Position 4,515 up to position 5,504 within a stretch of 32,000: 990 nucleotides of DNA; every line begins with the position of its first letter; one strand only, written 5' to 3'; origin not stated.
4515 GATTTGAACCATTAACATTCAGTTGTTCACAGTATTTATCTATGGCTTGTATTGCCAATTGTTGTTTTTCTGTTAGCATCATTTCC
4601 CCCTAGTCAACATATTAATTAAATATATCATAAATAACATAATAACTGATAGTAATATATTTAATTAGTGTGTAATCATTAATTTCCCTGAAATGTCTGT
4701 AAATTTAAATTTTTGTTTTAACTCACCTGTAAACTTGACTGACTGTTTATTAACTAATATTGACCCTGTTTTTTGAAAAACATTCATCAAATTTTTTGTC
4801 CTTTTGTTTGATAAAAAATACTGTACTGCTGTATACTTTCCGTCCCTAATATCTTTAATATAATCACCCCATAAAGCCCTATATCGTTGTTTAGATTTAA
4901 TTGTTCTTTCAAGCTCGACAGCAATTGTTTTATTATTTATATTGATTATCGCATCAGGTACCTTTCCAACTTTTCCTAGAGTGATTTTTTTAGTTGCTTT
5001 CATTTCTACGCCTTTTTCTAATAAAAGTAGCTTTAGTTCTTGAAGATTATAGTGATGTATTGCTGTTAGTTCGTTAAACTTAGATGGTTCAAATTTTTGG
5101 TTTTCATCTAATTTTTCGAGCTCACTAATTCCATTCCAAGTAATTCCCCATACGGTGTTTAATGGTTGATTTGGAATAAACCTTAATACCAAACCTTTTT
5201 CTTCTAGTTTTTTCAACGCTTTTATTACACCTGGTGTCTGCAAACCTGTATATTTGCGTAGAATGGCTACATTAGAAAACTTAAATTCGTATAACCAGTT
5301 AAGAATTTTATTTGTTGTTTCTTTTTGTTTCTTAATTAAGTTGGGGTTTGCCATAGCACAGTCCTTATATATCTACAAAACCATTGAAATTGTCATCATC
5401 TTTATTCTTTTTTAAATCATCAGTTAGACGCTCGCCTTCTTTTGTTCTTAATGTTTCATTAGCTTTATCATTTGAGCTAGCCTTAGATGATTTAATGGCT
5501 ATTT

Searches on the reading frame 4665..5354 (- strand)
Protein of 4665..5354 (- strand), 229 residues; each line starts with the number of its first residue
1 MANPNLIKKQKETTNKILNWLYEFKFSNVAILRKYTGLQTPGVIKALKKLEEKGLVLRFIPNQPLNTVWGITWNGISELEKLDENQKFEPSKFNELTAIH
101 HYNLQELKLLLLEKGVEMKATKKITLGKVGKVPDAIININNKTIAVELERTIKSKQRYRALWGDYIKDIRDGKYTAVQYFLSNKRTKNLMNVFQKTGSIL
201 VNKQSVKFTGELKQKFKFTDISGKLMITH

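Call 11: search_protein_families(library=pfam, proteins=[window:4665-5354:-], max_evalue=0.01)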
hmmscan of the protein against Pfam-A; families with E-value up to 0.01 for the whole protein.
window:4665-5354:- (229 aa): 2 families
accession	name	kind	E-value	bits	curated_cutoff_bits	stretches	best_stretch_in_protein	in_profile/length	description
PF13814.12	Replic_Relax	-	0.0014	19.2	25.3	1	18-169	1-176/191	Replication-relaxation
PF25274.1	MJ0548_C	-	0.0054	17.4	27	1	106-158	5-58/97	Connectase MJ0548-like, C-terminal domain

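Call 24: find_homologous_proteins(query=window:4665-5354:-)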
Query window:4665-5354:- (229 aa): 8 proteins with E <= 0.001 among 506 candidates.
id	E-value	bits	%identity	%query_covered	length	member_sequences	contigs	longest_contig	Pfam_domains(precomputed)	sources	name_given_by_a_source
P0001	4.8e-144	495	100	100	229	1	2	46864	-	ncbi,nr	ncbi:hypothetical protein L3V79_09115 [Thiotrichales bacterium 19S9-12]|nr:hypothetical protein [Thi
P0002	3.8e-89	316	63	98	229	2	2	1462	-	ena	-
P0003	8.1e-88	312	63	98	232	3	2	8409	-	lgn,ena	-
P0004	7.9e-86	305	62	98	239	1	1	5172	-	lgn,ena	-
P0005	7.6e-85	302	62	98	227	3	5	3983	-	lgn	-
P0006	9.5e-82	292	59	98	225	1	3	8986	-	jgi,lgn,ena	jgi:hypothetical protein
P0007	4.1e-75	270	55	98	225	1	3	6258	-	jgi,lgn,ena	jgi:hypothetical protein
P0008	1.7e-42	164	42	97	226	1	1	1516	-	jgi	-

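Call 25: find_encoding_contigs(protein=P0001, flank=10000, max_places=6)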
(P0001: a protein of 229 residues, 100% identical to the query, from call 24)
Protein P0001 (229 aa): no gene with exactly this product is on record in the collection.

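Call 26: find_encoding_contigs(protein=P0003, flank=10000, max_places=6)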
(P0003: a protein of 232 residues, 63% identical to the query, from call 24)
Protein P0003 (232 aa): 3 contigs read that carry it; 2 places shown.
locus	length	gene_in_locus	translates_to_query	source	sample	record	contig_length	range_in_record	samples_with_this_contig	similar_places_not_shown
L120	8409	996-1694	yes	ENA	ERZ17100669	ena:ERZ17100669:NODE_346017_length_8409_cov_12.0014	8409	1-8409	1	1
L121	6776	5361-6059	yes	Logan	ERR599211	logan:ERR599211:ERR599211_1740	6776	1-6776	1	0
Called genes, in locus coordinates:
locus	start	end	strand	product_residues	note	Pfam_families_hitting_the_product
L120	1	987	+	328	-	?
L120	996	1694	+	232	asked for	-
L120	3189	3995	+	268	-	PF01051:Rep3_N, PF21205:Rep3_C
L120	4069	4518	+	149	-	PF01724:DUF29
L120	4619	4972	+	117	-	PF00196:GerE (weak)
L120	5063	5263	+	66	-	-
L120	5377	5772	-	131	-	-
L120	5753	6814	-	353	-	-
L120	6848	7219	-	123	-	-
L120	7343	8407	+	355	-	?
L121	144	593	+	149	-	PF01724:DUF29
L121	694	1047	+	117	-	PF00196:GerE (weak)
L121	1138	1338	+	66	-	-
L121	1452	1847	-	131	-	-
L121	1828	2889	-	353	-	-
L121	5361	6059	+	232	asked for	-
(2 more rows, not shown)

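Call 27: find_encoding_contigs(protein=P0006, flank=10000, max_places=6)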
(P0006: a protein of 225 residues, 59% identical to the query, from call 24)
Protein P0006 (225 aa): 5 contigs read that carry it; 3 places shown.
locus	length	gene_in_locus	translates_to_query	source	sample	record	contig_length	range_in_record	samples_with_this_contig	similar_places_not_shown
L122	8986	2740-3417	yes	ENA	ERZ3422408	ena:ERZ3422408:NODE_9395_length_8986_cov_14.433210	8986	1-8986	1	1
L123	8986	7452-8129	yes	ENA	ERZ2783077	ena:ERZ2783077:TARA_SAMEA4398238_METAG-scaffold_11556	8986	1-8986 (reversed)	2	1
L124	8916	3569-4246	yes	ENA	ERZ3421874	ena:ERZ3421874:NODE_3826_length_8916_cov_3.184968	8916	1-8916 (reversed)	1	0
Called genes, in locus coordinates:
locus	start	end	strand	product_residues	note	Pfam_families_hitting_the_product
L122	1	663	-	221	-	?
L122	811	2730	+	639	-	PF01935:DUF87 (weak), PF12696:TraG-D_C (faint)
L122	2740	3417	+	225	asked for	-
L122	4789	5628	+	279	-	PF01051:Rep3_N, PF21205:Rep3_C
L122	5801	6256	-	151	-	-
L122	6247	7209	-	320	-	-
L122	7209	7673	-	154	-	-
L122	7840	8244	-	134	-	-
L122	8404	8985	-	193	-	?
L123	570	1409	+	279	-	PF01051:Rep3_N, PF21205:Rep3_C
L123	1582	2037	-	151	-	-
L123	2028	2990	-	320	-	-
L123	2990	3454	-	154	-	-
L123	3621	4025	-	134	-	-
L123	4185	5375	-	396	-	-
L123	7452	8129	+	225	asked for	-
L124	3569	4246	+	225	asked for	-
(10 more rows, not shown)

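Call 32: find_encoding_contigs(protein=P0007, flank=10000, max_places=6)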
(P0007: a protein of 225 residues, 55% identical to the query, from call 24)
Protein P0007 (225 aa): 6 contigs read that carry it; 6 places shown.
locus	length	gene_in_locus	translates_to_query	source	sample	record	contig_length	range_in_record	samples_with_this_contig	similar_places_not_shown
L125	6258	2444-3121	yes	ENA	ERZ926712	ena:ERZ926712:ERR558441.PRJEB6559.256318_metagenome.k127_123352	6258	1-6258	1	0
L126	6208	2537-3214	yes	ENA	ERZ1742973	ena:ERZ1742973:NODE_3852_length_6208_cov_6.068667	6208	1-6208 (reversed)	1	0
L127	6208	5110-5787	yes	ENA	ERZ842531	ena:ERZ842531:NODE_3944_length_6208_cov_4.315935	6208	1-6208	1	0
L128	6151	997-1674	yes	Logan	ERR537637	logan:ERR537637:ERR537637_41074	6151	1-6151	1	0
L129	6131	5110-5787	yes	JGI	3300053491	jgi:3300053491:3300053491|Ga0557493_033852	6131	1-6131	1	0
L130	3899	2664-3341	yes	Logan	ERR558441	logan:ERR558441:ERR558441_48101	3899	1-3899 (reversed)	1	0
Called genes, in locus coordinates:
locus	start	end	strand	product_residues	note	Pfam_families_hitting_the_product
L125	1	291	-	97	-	?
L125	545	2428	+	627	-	PF01935:DUF87, PF10412:TrwB_AAD_bind (weak), PF12696:TraG-D_C (weak)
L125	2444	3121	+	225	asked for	-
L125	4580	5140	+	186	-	PF05732:RepL (weak)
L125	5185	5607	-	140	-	PF12728:HTH_17 (weak)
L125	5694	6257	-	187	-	?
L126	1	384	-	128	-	?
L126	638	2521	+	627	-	PF01935:DUF87, PF10412:TrwB_AAD_bind (weak), PF12696:TraG-D_C (weak)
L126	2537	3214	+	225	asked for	-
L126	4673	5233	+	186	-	PF05732:RepL (weak)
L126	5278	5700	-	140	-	PF12728:HTH_17 (weak)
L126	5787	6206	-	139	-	?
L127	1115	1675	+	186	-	PF05732:RepL (weak)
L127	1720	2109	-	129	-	-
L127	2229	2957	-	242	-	-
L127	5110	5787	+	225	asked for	-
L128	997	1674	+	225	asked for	-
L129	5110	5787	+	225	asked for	-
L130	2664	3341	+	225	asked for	-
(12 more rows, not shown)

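Call 33: find_encoding_contigs(protein=P0004, flank=10000, max_places=6)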
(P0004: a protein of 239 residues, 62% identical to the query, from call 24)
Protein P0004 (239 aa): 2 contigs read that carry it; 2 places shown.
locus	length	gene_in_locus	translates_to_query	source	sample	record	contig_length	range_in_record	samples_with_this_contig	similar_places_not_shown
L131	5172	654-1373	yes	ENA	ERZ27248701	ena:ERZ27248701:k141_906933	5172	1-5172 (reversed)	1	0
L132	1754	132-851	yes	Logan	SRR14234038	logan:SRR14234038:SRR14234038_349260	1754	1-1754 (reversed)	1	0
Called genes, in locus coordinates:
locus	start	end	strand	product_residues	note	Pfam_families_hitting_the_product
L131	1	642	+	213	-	?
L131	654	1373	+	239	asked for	-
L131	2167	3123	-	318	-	PF03090:Replicase, PF08708:PriCT_1 (weak), PF13384:HTH_23 (weak)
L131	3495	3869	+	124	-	-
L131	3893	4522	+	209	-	-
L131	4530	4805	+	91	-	-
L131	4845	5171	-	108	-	?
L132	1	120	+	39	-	?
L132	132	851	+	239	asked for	-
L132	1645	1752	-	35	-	?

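Call 34: find_encoding_contigs(protein=P0005, flank=10000, max_places=6)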
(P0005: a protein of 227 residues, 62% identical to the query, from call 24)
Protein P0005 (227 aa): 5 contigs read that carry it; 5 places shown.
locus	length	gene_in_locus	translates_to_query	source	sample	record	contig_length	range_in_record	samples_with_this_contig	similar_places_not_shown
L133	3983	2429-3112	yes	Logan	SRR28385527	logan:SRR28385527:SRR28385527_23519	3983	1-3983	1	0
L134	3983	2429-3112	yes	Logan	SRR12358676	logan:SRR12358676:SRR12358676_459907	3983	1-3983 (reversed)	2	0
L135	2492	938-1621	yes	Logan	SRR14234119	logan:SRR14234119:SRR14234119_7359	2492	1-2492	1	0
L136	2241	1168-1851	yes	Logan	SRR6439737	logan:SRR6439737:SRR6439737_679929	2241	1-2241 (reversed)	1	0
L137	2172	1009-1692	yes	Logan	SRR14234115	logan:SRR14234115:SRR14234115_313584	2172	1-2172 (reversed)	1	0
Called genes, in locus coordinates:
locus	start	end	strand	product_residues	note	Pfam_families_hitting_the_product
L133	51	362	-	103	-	-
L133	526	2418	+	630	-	PF01935:DUF87 (weak), PF10412:TrwB_AAD_bind (faint), PF12696:TraG-D_C (weak)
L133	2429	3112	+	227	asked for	-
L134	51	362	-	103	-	-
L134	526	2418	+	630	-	PF01935:DUF87 (weak), PF10412:TrwB_AAD_bind (faint), PF12696:TraG-D_C (weak)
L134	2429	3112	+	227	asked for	-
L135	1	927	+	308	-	?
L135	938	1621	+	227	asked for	-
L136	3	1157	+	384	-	?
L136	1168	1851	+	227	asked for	-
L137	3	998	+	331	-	?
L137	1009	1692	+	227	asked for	-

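Call 43: search_dna_similar(query=window:4665-5354:-, collection=plasmids, mode=protein, max_evalue=0.001, max_rows=40)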
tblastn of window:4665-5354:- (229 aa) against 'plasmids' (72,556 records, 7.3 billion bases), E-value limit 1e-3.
Records with a match: 1131; places in all: 1164; records where one place covers at least 80% of the query: 1064.
Best place of each record, by identity: <60% 1131.
By first word of the organism name: Klebsiella 805; Escherichia 117; Salmonella 58; Citrobacter 39; Enterobacter 33; Pseudomonas 27; Shigella 14; Acinetobacter 7; Serratia 6; Yersinia 5; and 14 more.
By predicted mobility (MOB-suite, as given by PLSDB): mobilizable 821; conjugative 212; non-mobilizable 98.
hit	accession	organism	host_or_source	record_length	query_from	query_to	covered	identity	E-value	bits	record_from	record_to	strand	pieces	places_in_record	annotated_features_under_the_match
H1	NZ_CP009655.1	Francisella frigiditurris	Air conditioning system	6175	6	218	93%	31.6%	5e-20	95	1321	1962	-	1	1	winged helix-turn-helix transcriptional regulator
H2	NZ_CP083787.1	Klebsiella pneumoniae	Homo sapiens,rectal swab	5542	16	222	90%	30.4%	7e-15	80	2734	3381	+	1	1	mobC: MobC family replication-relaxation protein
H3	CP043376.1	Klebsiella pneumoniae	Homo sapiens,pure culture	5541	16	222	90%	30.4%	7e-15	80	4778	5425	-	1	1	hypothetical protein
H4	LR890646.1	Klebsiella pneumoniae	Homo sapiens,sputum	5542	16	222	90%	30.4%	7e-15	80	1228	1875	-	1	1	record has no annotation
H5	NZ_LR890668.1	Klebsiella pneumoniae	Homo sapiens,urine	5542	16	222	90%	30.0%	2e-14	79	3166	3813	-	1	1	mobC: MobC family replication-relaxation protein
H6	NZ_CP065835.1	Klebsiella pneumoniae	Homo sapiens,urine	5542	16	204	83%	31.7%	2e-13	76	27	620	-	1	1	none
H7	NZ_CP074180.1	Enterobacter asburiae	lake water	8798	9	218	92%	28.4%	4e-10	66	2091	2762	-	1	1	mobC: MobC family replication-relaxation protein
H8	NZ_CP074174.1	Enterobacter sp. JBIWA003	lake water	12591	9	218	92%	28.4%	4e-10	66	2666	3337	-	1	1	mobC: MobC family replication-relaxation protein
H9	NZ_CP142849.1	Klebsiella aerogenes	mulberry,mulberry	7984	9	219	92%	28.0%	3e-10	67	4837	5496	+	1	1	mobC: MobC family replication-relaxation protein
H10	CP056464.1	Enterobacter cloacae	culture,Freshwater sample from ...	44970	9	218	92%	28.1%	3e-10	66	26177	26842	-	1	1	molybdopterin-guanine dinucleotide biosynthesis protein MobC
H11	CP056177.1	Enterobacter roggenkampii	culture,Wastewater effluent sample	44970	9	218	92%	28.1%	3e-10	66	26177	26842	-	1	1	molybdopterin-guanine dinucleotide biosynthesis protein MobC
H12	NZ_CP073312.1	Enterobacter cloacae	Hospital environment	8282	9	218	92%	28.0%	2e-9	64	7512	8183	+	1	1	replication-relaxation family protein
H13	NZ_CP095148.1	Klebsiella pneumoniae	Homo sapiens,Cell culture,Chronic wound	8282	9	218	92%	28.0%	2e-9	64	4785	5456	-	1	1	replication-relaxation family protein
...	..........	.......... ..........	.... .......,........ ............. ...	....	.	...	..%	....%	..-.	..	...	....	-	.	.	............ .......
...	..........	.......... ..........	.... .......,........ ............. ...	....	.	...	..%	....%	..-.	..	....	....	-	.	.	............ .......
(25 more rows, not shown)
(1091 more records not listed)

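Call 54: find_homologous_proteins(query=A2, max_evalue=1e-10)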
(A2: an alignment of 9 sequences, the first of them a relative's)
Query A2 (9 sequences) (229 aa, profile of the alignment): 22 proteins with E <= 1e-10 among 6651 candidates.
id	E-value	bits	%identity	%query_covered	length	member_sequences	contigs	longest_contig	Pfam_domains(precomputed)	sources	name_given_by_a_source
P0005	1.2e-115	403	62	98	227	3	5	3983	-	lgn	-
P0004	1.8e-115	402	62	98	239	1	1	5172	-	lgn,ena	-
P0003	1.4e-114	399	63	98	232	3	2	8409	-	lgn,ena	-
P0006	2.2e-114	398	59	98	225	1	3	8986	-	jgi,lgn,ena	jgi:hypothetical protein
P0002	6.1e-113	394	63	98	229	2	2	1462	-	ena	-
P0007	1.7e-111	389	55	98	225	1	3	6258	-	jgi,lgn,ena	jgi:hypothetical protein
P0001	2.7e-105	369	100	100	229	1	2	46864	-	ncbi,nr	ncbi:hypothetical protein L3V79_09115 [Thiotrichales bacterium 19S9-12]|nr:hypothetical protein [Thi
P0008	1.0e-94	334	42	97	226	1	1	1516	-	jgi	-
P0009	6.4e-86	305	32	93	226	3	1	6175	-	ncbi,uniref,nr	ncbi:winged helix-turn-helix transcriptional regulator [Francisella frigiditurris]|uniref:Uncharacte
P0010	1.8e-77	278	31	95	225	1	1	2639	-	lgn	-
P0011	1.5e-76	275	30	95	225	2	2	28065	-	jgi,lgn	jgi:hypothetical protein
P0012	2.3e-76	274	32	95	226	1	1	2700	-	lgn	-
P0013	8.3e-76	272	31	95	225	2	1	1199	-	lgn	-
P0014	8.5e-75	269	30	93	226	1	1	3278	-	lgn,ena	-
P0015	3.9e-74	267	29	95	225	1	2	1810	-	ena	-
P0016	7.7e-72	259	32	95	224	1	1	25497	-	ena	-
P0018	3.1e-65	238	29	93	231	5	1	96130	-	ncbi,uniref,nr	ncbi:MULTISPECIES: helix-turn-helix domain-containing protein [unclassified Francisella]|uniref:heli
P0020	8.2e-62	227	29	96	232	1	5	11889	-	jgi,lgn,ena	-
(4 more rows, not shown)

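Call 55: find_encoding_contigs(protein=P0011, flank=6000, max_places=3)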
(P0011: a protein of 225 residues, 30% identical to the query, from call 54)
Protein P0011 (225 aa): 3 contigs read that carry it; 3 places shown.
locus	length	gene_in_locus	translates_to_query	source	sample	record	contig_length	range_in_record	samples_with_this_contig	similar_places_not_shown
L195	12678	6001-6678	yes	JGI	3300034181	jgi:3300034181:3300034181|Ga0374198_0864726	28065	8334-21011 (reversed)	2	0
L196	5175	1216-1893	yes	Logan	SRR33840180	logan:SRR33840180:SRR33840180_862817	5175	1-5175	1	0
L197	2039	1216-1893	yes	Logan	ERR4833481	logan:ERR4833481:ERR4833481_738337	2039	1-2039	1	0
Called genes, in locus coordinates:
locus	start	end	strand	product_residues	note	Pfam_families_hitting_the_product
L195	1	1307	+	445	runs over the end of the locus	PF00501:AMP-binding, PF13193:AMP-binding_C (weak)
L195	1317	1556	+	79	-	PF23297:ACP_SdgA_C (weak), PF00550:PP-binding (weak)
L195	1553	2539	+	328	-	PF00195:Chal_sti_synt_N (weak), PF08545:ACP_syn_III, PF08541:ACP_syn_III_C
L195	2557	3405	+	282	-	PF00293:NUDIX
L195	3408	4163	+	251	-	-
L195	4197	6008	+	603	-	PF01935:DUF87, PF10412:TrwB_AAD_bind (faint)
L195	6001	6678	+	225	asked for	-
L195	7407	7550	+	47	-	PF04365:BrnT_toxin (weak)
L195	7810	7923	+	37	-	-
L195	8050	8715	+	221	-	PF09140:MipZ, PF10609:ParA, PF13614:AAA_31 (weak), PF01656:CbiA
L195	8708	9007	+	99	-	-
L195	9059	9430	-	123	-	-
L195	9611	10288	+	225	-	PF02661:Fic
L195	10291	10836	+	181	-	PF00239:Resolvase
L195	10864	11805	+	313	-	PF02810:SEC-C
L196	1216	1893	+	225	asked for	-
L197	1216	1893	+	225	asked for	-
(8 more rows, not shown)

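Call 56: find_encoding_contigs(protein=P0016, flank=6000, max_places=3)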
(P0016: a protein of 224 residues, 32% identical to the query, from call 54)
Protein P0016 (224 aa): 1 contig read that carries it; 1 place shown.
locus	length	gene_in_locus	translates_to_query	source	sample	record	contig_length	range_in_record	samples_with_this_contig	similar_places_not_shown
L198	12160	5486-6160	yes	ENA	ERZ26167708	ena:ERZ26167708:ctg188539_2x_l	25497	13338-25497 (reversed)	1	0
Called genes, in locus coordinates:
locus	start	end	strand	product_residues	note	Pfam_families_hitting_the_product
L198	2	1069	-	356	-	?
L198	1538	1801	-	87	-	-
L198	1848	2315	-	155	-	-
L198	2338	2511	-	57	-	-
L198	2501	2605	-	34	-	-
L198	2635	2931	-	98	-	-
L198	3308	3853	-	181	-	-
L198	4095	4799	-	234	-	PF13610:DDE_Tnp_IS240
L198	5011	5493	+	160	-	-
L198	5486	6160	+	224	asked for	-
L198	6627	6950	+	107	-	PF04365:BrnT_toxin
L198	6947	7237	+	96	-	PF14384:BrnA_antitoxin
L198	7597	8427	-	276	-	-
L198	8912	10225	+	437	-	-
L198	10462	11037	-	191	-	-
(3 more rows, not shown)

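Call 57: find_encoding_contigs(protein=P0018, flank=6000, max_places=3)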
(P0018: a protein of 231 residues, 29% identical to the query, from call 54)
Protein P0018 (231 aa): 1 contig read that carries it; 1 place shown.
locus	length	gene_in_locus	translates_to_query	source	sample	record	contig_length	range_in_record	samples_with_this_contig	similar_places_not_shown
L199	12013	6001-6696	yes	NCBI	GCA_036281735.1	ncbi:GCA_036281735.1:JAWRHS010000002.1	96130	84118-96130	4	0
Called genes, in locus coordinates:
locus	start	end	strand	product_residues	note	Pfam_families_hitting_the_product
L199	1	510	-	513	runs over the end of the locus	PF12161:HsdM_N, PF02384:N6_Mtase, PF05175:MTS (weak), PF07669:Eco57I (weak)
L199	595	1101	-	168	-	PF07275:ArdA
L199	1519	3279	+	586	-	PF02463:SMC_N (weak), PF13175:AAA_15, PF13304:AAA_21, PF20469:OLD-like_TOPRIM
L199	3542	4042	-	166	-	-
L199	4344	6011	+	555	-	PF01935:DUF87, PF10412:TrwB_AAD_bind (faint), PF12696:TraG-D_C (weak)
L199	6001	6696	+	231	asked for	-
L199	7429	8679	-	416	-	PF12307:DUF3631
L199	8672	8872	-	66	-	PF05930:Phage_AlpA, PF12728:HTH_17 (weak)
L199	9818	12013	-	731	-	PF00550:PP-binding, PF00668:Condensation, PF00975:Thioesterase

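Call 58: find_encoding_contigs(protein=P0020, flank=6000, max_places=3)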
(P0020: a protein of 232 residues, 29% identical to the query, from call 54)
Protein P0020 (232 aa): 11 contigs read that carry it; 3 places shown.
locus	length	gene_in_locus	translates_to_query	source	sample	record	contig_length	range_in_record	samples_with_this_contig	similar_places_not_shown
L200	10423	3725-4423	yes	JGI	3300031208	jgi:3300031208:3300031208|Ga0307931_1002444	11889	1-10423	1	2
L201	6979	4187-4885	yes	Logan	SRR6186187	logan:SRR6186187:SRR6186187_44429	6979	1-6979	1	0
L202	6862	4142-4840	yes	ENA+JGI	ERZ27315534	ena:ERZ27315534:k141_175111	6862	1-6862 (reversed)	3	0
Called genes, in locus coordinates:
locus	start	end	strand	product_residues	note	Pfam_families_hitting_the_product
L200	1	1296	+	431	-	PF13546:DDE_5, PF01609:DDE_Tnp_1, PF04693:DDE_Tnp_2 (weak)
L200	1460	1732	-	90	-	-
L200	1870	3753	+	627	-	PF01935:DUF87, PF12696:TraG-D_C (weak)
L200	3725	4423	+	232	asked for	-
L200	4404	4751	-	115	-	-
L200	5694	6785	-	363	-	PF03090:Replicase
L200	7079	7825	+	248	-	PF00142:Fer4_NifH (faint), PF01656:CbiA, PF02374:ArsA_ATPase (weak), PF09140:MipZ (weak), PF10609:ParA, PF13614:AAA_31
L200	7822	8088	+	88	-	-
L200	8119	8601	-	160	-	-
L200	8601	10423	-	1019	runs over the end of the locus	-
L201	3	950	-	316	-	?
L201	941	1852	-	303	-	-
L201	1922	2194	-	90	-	-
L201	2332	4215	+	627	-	PF01935:DUF87, PF12696:TraG-D_C (weak)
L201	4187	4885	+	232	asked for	-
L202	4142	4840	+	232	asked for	-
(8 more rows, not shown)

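Call 87: search_protein_families(library=ncbifam, proteins=[window:4665-5354:-], max_evalue=0.01)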
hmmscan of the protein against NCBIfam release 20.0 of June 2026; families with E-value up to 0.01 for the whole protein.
window:4665-5354:- (229 aa): 1 family
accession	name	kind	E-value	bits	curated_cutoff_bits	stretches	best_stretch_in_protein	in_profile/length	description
NF041423.1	MobC_subf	subfamily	1.1e-39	136.1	200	1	8-221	12-237/240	MobC family replication-relaxation protein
